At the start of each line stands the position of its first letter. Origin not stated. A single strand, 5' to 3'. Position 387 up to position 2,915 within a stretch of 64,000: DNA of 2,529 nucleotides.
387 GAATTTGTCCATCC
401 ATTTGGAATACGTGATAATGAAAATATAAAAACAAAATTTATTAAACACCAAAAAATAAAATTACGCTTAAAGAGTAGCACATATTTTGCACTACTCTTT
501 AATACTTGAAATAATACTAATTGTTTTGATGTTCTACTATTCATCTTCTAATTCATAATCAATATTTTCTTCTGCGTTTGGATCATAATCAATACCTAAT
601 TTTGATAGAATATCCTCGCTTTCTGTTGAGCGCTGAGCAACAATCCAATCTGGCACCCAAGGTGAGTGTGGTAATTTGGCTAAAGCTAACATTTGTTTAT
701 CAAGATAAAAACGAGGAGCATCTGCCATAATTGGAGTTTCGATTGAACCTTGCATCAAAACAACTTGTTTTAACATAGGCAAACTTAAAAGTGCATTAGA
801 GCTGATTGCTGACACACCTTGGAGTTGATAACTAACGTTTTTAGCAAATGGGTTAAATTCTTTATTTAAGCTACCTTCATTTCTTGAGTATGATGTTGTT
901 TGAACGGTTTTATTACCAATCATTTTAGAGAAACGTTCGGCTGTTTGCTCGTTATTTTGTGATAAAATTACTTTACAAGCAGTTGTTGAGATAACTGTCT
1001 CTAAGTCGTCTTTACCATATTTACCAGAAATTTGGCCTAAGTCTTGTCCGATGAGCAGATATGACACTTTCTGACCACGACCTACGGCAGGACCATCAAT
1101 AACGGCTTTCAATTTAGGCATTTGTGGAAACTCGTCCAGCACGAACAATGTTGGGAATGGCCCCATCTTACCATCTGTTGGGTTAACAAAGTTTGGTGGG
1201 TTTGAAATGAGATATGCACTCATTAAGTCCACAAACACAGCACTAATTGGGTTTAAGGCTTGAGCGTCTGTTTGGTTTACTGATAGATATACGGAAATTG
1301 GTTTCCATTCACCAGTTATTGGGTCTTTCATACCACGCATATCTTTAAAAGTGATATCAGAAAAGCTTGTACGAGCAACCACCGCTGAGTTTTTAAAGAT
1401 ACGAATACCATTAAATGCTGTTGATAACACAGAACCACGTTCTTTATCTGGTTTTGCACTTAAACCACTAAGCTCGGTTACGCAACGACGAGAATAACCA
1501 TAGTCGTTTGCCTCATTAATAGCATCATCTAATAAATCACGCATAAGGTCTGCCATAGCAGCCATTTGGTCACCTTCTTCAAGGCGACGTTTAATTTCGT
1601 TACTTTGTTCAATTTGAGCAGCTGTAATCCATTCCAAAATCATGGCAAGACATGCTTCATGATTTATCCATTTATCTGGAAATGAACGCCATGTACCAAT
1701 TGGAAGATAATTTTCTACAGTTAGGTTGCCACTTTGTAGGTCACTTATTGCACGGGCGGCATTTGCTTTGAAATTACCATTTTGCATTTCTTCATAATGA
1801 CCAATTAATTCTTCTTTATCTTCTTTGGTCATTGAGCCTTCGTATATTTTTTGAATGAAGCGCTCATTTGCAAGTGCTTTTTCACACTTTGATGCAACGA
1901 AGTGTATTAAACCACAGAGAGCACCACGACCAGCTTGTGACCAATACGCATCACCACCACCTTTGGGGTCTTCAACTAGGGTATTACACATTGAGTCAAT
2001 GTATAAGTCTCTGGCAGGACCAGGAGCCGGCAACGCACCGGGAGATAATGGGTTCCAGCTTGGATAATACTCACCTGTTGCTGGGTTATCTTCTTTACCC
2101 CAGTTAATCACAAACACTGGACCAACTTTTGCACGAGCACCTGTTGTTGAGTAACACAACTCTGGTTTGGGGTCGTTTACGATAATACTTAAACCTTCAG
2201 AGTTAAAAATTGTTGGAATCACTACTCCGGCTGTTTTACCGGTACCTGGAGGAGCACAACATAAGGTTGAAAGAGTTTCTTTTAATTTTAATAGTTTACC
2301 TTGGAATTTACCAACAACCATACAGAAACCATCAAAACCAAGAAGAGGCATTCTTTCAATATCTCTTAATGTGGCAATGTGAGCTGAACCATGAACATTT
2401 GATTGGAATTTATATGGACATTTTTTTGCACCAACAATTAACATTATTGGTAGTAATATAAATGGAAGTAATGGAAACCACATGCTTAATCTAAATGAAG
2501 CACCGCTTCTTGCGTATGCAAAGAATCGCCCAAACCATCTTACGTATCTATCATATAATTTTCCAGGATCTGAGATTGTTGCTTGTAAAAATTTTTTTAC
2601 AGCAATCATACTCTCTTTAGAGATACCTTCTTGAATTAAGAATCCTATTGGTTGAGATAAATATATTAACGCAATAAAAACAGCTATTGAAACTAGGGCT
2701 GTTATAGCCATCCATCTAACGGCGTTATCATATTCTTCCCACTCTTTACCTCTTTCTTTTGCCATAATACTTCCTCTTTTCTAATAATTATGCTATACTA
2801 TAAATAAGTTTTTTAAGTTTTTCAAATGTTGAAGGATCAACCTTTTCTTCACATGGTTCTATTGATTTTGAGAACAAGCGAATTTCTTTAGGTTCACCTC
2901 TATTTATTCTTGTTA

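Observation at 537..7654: Stand-alone VirD4/TraG-type coupling ATPase operon with four unassignable partner proteins and no VirB, relaxase or Dot/Icm genes in cis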

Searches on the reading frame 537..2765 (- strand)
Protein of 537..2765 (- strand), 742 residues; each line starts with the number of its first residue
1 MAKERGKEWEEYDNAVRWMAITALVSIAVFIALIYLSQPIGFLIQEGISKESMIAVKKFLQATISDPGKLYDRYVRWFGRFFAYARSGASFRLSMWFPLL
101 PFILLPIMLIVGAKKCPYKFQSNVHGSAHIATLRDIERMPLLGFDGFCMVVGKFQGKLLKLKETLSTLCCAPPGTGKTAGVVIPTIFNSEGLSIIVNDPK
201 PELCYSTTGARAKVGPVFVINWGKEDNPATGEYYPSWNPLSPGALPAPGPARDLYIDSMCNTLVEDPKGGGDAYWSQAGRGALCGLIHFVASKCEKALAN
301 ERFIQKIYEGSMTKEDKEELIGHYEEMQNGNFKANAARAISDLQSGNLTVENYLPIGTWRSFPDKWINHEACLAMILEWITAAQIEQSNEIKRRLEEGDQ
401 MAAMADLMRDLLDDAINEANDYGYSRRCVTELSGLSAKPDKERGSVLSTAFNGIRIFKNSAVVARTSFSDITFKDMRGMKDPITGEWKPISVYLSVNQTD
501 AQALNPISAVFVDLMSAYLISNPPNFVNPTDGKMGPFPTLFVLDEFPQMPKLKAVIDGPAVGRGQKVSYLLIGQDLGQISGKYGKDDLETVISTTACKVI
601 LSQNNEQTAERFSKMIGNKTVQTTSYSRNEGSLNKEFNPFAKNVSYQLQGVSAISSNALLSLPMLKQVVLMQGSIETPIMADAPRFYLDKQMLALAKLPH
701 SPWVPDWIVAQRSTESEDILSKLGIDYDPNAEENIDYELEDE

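Call 3: search_protein_families(library=pfam, proteins=[window:537-2765:-], max_evalue=1)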
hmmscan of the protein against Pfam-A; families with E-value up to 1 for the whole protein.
window:537-2765:- (742 aa): 4 families
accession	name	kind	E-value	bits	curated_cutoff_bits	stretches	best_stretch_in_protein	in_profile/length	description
PF02534.20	T4SS-DNA_transf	-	2.4e-54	185.4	20.1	2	366-694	147-453/468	Type IV secretory system Conjugative DNA transfer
PF12696.13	TraG-D_C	-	8e-22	77.9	22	1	538-663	1-125/126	TraM recognition site of TraD and TraG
PF10412.15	TrwB_AAD_bind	-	7.4e-17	61.7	20.5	1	483-675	198-379/387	Type IV secretion-system coupling protein DNA-binding domain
PF00270.35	DEAD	-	0.037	14.2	26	1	165-205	15-59/167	DEAD/DEAH box helicase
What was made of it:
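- Checked: The 742-aa protein matches Pfam T4SS-DNA_transf (2.4e-54), TraG-D_C (8e-22) and TrwB_AAD_bind (7e-17) (call 3).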

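Call 4: search_protein_families(library=ncbifam, proteins=[window:537-2765:-], max_evalue=1)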
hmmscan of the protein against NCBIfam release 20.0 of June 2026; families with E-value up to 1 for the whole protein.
window:537-2765:- (742 aa): 10 families
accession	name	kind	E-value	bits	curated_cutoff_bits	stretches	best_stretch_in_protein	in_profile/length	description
NF045973.1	conju_CD1115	equivalog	3.3e-43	148.2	250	2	392-674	155-425/442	VirD4-like conjugal transfer protein, CD1115 family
NF010472.0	PRK13897.1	equivalog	4.2e-36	124.7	728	2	437-694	322-562/657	type IV secretion system component VirD4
NF010453.0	PRK13880.1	subfamily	4.4e-30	104.4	586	2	437-624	345-525/630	conjugal transfer coupling protein TraG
NF010450.0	PRK13876.1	subfamily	6.7e-28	97.3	674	2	437-696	314-553/667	IncP-type conjugal transfer protein TraG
NF010424.0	PRK13850.1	equivalog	1.3e-24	86.4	681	2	445-694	315-538/670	type IV secretion system ATPase VirD4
TIGR02767.1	TraG-Ti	equivalog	1.6e-11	43.8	686.2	1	538-696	466-618/623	Ti-type conjugative transfer system protein TraG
NF010394.0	PRK13822.1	subfamily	2.4e-11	43.1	443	1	531-692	472-627/643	conjugal transfer coupling protein TraG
TIGR02759.1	TraD_Ftype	equivalog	3.1e-07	29.5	521.35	1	403-626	291-496/566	type IV conjugative transfer system coupling protein TraD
NF041326.1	Bacteroid_MobC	subfamily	2.8e-06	26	900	1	540-630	459-547/655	conjugal transfer protein MobC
TIGR03743.1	SXT_TraD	subfamily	9.6e-06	24.3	366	1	560-674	508-626/636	conjugative transfer system coupling protein TraD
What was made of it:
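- On Type IV coupling protein (VirD4/TraG/TrwB): Best scores are 148 bits against a cut-off of 250 (CD1115 family) and 125 bits against 728 (VirD4) (call 4).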

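Call 9: find_homologous_proteins(query=window:537-2765:-, max_evalue=0.00001)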
Query window:537-2765:- (742 aa): 1552 proteins with E <= 0.00001 among 8000 candidates; the best 120 are listed.
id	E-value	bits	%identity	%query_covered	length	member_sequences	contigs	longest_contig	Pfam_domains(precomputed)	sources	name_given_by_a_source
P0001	0.0e+0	1683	98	100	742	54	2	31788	PF10412.16,PF02534.21,PF12696.14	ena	-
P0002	0.0e+0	1505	88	99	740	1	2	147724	PF10412.16,PF02534.21,PF12696.14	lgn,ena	-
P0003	0.0e+0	1501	87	99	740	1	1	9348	PF10412.16,PF02534.21,PF12696.14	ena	-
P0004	0.0e+0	1494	86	99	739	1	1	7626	PF10412.16,PF02534.21,PF12696.14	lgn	-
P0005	0.0e+0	1493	87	98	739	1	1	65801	PF10412.16,PF02534.21,PF12696.14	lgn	-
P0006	0.0e+0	1491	86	99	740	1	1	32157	PF10412.16,PF02534.21,PF12696.14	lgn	-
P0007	0.0e+0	1490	86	99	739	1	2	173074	PF10412.16,PF02534.21,PF12696.14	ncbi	-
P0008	0.0e+0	1484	86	98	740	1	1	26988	PF10412.16,PF02534.21,PF12696.14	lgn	-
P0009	0.0e+0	1481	87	99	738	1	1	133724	PF10412.16,PF02534.21,PF12696.14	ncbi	-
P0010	0.0e+0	1477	86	99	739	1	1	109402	PF10412.16,PF02534.21,PF12696.14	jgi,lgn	-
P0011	0.0e+0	1465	86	99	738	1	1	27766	PF10412.16,PF02534.21,PF12696.14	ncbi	-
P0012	0.0e+0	1456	84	100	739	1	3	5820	PF10412.16,PF02534.21,PF12696.14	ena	-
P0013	0.0e+0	1449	83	100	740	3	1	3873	PF10412.16,PF02534.21,PF12696.14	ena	-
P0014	0.0e+0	1445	84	99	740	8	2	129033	PF10412.16,PF02534.21,PF12696.14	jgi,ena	-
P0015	0.0e+0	1442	84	99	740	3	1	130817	PF10412.16,PF02534.21,PF12696.14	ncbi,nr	ncbi:MAG: type IV secretory system conjugative DNA transfer family protein [Acetobacter sp.]|nr:type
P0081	0.0e+0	1202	71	98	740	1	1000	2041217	PF10412.16,PF02534.21,PF12696.14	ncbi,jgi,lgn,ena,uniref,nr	ncbi:putative uncharacterized protein [Azospirillum sp. CAG:260]|jgi:type IV secretion system protei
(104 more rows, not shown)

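Call 10: find_encoding_contigs(protein=window:537-2765:-, flank=10000, max_places=6)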
Protein window:537-2765:- (742 aa): 4 contigs read that carry it; 3 places shown.
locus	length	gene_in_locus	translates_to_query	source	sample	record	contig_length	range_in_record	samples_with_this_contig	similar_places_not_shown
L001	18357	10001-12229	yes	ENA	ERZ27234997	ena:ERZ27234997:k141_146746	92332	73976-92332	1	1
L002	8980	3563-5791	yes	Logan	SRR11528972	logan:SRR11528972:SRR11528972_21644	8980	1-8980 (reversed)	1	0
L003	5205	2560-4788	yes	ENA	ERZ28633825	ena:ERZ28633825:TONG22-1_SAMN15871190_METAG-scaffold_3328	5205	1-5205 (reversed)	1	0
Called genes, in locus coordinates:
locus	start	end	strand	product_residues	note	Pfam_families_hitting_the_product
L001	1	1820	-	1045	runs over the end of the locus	PF00873:ACR_tran, PF03176:MMPL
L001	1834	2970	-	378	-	PF25917:BSH_RND, PF25944:Beta-barrel_RND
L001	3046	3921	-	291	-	PF00140:Sigma70_r1_2 (faint), PF04542:Sigma70_r2, PF04545:Sigma70_r4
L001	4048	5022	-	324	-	PF00849:PseudoU_synth_2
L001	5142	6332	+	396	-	-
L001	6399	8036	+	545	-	-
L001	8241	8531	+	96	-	-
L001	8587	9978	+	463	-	-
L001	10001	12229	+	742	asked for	PF02534:T4SS-DNA_transf, PF10412:TrwB_AAD_bind, PF12696:TraG-D_C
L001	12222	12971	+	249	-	-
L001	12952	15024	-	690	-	PF22745:Nlig-Ia, PF01653:DNA_ligase_aden, PF03120:OB_DNA_ligase, PF03119:DNA_ligase_ZBD, PF12738:PTCB-BRCT (faint), PF12826:HHH_2, PF00533:BRCT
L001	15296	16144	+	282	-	-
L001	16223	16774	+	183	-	PF05198:IF3_N, PF00707:IF3_C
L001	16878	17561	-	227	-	-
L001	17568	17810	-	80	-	-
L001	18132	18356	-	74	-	?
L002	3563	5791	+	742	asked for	PF02534:T4SS-DNA_transf, PF10412:TrwB_AAD_bind, PF12696:TraG-D_C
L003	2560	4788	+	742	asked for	PF02534:T4SS-DNA_transf, PF10412:TrwB_AAD_bind, PF12696:TraG-D_C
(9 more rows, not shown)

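Call 11: search_solved_structures(query=window:537-2765:-, max_evalue=0.01, show_alignments=1)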
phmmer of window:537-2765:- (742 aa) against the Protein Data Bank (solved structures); distinct sequences matched with E-value up to 0.01: 0.
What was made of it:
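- Closest known: VirD4/TraG/TrwB type IV coupling proteins. Different: It scores far below every curated NCBIfam VirD4/TraG/TraD cut-off (call 4), and phmmer finds no PDB match (call 11).
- Tried and rejected: phmmer of the T4CP against PDB sequences gave no hit (call 11).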

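Call 12: search_protein_families(library=padloc, proteins=[window:537-2765:-, L001:12222-12971:+], max_evalue=0.1)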
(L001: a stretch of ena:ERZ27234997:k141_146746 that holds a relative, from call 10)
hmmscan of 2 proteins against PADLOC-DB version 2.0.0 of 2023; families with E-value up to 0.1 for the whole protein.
window:537-2765:- (742 aa): 1 family
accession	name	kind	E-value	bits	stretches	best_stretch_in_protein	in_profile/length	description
PDLC04140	mad8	-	0.0017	15.9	1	492-621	159-270/314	mads_8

L001:12222-12971:+ (249 aa): 0 families

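Call 26: search_protein_representatives(protein=window:537-2765:-)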
Query: 742 residues. Proteins with E-value up to 0.001 (for the whole library): 5575; up to 1e-10: 1583; up to 1e-30: 256. The best 150 are listed.
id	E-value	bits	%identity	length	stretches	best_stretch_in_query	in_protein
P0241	1.8e-228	776.8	53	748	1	36-715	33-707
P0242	5.1e-193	659.7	47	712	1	11-708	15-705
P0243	8.6e-170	582.9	87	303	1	312-614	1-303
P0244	3.5e-168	577.5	40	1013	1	4-715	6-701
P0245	1.9e-160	552.0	52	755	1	144-692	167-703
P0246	2.3e-156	538.5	45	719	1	126-712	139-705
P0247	1.3e-155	536.0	43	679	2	357-719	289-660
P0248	1.4e-145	502.8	44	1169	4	174-526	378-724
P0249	4.1e-142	491.4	42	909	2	356-715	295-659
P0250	2.3e-140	485.6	37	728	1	8-717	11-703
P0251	8.1e-139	480.5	49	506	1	195-692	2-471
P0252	6.9e-137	474.1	37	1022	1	10-715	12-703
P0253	5.9e-136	471.0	37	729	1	8-726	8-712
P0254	1.8e-133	462.8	37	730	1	10-715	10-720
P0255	1.7e-127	443.0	35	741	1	5-716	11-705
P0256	2.6e-124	432.5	33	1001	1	9-713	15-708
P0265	1.2e-105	370.8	42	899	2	359-703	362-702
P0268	6.4e-101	355.2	39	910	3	357-691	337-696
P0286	2.8e-86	306.8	31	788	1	31-741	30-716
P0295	3.4e-79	283.4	32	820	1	24-700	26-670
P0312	1.1e-64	235.4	28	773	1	18-719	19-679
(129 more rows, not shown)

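Call 32: find_related_loci(query=A3, collection=genome_contigs, flank=10000)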
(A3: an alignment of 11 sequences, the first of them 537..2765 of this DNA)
Query A3 (742 aa) in genome_contigs; peptide patterns used: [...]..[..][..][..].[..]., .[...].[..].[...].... (x = any residue, [..] = any of these).
599 stretches matched a pattern (row limit reached: there are more); 583 encode a relative of the query (tblastn E <= 1e-3); the best 80 are kept; 80 distinct loci.
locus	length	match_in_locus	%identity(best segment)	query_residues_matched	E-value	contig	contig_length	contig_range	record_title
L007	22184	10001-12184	89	1-731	0e+0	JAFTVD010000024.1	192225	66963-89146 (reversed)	MAG: Alphaproteobacteria bacterium isolate RGIG4178 Roe_deer_Colon-2__c2218, whole genome shotgun sequence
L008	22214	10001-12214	87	1-742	0e+0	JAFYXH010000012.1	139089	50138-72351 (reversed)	MAG: Alphaproteobacteria bacterium isolate RGIG7506 Water_buffalos_Colon.Co__c1939090, whole genome shotgun sequence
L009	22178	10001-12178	87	1-729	0e+0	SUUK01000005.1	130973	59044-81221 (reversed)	MAG: Alphaproteobacteria bacterium isolate SIG44 NODE_680_length_130973_cov_4.752877, whole genome shotgun sequence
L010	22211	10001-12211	86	1-741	0e+0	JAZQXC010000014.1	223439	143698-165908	MAG: Alphaproteobacteria bacterium isolate T1900045163_TC20190157.MAGScoT_cleanbin_000004 SGB_5097_k141_1745213, whole g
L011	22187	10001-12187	86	1-732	0e+0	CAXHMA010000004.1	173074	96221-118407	MAG: uncultured Alphaproteobacteria bacterium isolate ena-SAMPLE-TAB-22-03-2024-10:43:23:852-115549 genome assembly, con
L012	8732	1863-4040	86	1-729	0e+0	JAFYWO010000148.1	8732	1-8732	MAG: Alphaproteobacteria bacterium isolate RGIG7487 Water_buffalos_Colon-5__c673305, whole genome shotgun sequence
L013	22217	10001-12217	84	1-742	0e+0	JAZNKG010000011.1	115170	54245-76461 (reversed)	MAG: Alphaproteobacteria bacterium isolate T1900044677_TS20190143.MAGScoT_cleanbin_000004 SGB_1643_k141_1638742, whole g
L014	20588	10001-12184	84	1-731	0e+0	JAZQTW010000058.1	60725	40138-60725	MAG: Alphaproteobacteria bacterium isolate T1900045185_TC20190181.MAGScoT_cleanbin_000012 SGB_5265_k141_933233, whole ge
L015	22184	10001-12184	84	1-731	0e+0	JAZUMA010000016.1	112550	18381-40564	MAG: Alphaproteobacteria bacterium isolate T1900044899_TS20190365.MAGScoT_cleanbin_000002 SGB_3291_k141_1047646, whole g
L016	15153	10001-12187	84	1-731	0e+0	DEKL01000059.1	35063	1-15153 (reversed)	MAG TPA_asm: Alphaproteobacteria bacterium UBA2723 UBA2723_contig_25155, whole genome shotgun sequence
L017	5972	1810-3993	83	1-731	0e+0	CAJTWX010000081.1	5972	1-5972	MAG TPA_asm: uncultured Alphaproteobacteria bacterium isolate MGBC117992 genome assembly, contig: MGBC117992.81, whole g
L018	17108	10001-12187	83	1-731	0e+0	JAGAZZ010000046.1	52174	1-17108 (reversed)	MAG: Alphaproteobacteria bacterium isolate RGIG8928 Water_deer_Rectum-1__c301912, whole genome shotgun sequence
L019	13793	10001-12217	82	1-742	0e+0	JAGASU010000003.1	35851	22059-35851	MAG: Alphaproteobacteria bacterium isolate RGIG8741 Water_deer_Colon-4__c9976, whole genome shotgun sequence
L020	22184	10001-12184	82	1-731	0e+0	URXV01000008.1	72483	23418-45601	uncultured Rickettsiales bacterium isolate UMGS1453 genome assembly, contig: NODE_69_length_72483_cov_8.537969, whole ge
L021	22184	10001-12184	82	1-731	0e+0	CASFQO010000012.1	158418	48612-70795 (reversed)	uncultured Alphaproteobacteria bacterium isolate SI.O44.metabat-bins.180 genome assembly, contig: SI.O44.metabat-bins.18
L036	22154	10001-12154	71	3-729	0e+0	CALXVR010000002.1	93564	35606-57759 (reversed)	MAG: uncultured Alphaproteobacteria bacterium isolate BRZ_SB__bin123 genome assembly, contig: BRZ_SB__NODE_253_length_93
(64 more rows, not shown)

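Call 36: search_dna_similar(query=window:537-2765:-, collection=plasmids, mode=protein, max_rows=25)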
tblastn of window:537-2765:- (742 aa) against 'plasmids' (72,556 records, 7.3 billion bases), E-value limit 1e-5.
Records with a match: 4018; places in all: 4104; records where one place covers at least 80% of the query: 0.
Best place of each record, by identity: <60% 4018.
By first word of the organism name: Escherichia 1011; Klebsiella 524; Salmonella 224; Pseudomonas 172; Enterobacter 161; Citrobacter 114; Bacillus 113; Lactiplantibacillus 93; uncultured 88; Phaeobacter 79; and 232 more.
By predicted mobility (MOB-suite, as given by PLSDB): conjugative 3282; non-mobilizable 433; mobilizable 303.
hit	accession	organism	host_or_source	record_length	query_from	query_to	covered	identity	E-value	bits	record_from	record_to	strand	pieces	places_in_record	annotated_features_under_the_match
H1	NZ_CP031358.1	Erythrobacter aureus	marine sediment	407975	116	694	78%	35.1%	4e-91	320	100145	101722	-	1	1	type IV secretory system conjugative DNA transfer family protein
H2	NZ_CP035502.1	Sphingosinicella sp. BN140058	Cell culture,soil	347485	116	693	78%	34.8%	2e-87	309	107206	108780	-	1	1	type IV secretory system conjugative DNA transfer family protein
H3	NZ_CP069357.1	Microvirga sp. VF16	Vachellia farnesiana,Cell culture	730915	132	693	75%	35.1%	3e-58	309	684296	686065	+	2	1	type IV secretory system conjugative DNA transfer family protein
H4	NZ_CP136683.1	Thalassospira lucentensis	Macrocystis pyrifera gametophyte,Whole ...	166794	16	706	67%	31.1%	1e-37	225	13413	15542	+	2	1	type IV secretory system conjugative DNA transfer family protein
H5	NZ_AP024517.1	Nitrosospira sp. NRS527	Oryza sativa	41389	117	692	61%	31.0%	3e-23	189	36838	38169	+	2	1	type IV secretory system conjugative DNA transfer family protein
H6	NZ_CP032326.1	Azospirillum argentinense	soil sample,Agricultural field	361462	113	692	50%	35.9%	4e-38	223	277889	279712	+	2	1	type IV secretory system conjugative DNA transfer family protein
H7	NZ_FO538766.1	Magnetospira sp. QH-2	-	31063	120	635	57%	30.6%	5e-20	185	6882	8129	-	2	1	type IV secretory system conjugative DNA transfer family protein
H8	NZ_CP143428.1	Roseobacter litoralis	Fucus vesiculosus var. spiralis,cell ...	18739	112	695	62%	27.6%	5e-7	122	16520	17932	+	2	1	type IV secretory system conjugative DNA transfer family protein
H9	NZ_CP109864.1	Paracoccus aminovorans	bacteria,human fecal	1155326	123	720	62%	26.9%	2e-10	129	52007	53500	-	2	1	record has no annotation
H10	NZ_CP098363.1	Paracoccus sp. TOH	cell cuture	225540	125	702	59%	27.7%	5e-12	135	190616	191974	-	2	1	conjugal transfer protein TraG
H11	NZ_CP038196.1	Paracoccus versutus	single cell,soil adjacent to the roots ...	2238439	125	692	58%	27.5%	1e-11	134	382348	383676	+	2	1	none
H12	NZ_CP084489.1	Ensifer adhaerens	cellculture,soil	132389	122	695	59%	25.9%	2e-6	118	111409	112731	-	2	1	type IV secretory system conjugative DNA transfer family protein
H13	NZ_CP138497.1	Variovorax boronicumulans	Legume root,PacBio whole genome assembly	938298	124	628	47%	28.1%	3e-7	119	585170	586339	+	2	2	type IV secretory system conjugative DNA transfer family protein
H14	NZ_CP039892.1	Agrobacterium tumefaciens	-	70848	416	706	39%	30.5%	7e-20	102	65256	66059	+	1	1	type IV secretory system conjugative DNA transfer family protein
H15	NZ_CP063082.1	Helicobacter cinaedi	Homo sapiens,isolate,blood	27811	378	702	44%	25.1%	4e-15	88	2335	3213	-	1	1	type IV secretory system conjugative DNA transfer family protein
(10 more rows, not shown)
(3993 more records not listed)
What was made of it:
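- Closest known: Alphaproteobacterial megaplasmid VirD4s. Same: These are the best annotated relatives, at 31-35% identity over the NBD and AAD (call 36).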

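Call 37: get_annotated_region(hit=H1, flank=12000)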
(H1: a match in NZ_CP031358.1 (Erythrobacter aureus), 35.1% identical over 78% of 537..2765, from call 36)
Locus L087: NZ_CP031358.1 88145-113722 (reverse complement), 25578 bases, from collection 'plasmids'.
description: Erythrobacter aureus strain YH-07 plasmid unnamed, complete sequence
organism: Erythrobacter aureus (NCBI taxid 2182384)
taxonomy: Bacteria; Pseudomonadota; Alphaproteobacteria; Sphingomonadales; Erythrobacteraceae; Erythrobacter; Erythrobacter aureus
host: -; source: marine sediment; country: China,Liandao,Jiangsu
typing (MOB-suite, as given by PLSDB): non-mobilizable
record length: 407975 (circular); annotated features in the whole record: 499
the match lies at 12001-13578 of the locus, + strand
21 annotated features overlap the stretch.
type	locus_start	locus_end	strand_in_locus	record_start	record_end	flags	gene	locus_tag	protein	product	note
CDS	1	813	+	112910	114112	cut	-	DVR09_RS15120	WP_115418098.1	DnaB-like helicase C-terminal domain-containing protein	GO:0006260 - DNA replication [Evidence IEA]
CDS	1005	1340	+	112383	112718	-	-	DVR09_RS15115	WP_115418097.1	TrbC/VirB2 family protein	-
CDS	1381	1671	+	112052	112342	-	-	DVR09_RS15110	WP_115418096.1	hypothetical protein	-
CDS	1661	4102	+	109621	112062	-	-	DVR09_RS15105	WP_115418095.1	VirB4 family type IV secretion system protein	-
CDS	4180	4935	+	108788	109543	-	-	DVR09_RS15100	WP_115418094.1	type IV secretion system protein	-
CDS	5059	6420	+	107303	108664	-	-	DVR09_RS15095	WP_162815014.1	hypothetical protein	-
CDS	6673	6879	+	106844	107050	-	-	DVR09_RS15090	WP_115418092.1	hypothetical protein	-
CDS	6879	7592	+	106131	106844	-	-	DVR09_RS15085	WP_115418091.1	VirB8/TrbF family protein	-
CDS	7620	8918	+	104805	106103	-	-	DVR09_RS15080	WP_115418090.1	TrbG/VirB9 family P-type conjugative transfer protein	-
CDS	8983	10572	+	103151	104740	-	-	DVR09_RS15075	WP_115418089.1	TrbI/VirB10 family protein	-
CDS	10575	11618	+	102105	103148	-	-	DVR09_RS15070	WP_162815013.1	ATPase, T2SS/T4P/T4SS family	-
CDS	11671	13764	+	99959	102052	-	-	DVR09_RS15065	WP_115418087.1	type IV secretory system conjugative DNA transfer family protein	-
CDS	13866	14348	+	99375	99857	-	-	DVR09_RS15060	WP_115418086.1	hypothetical protein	-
CDS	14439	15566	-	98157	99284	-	-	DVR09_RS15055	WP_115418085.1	hypothetical protein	-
CDS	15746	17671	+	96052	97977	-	topB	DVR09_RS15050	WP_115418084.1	DNA topoisomerase III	GO:0006265 - DNA topological change [Evidence IEA]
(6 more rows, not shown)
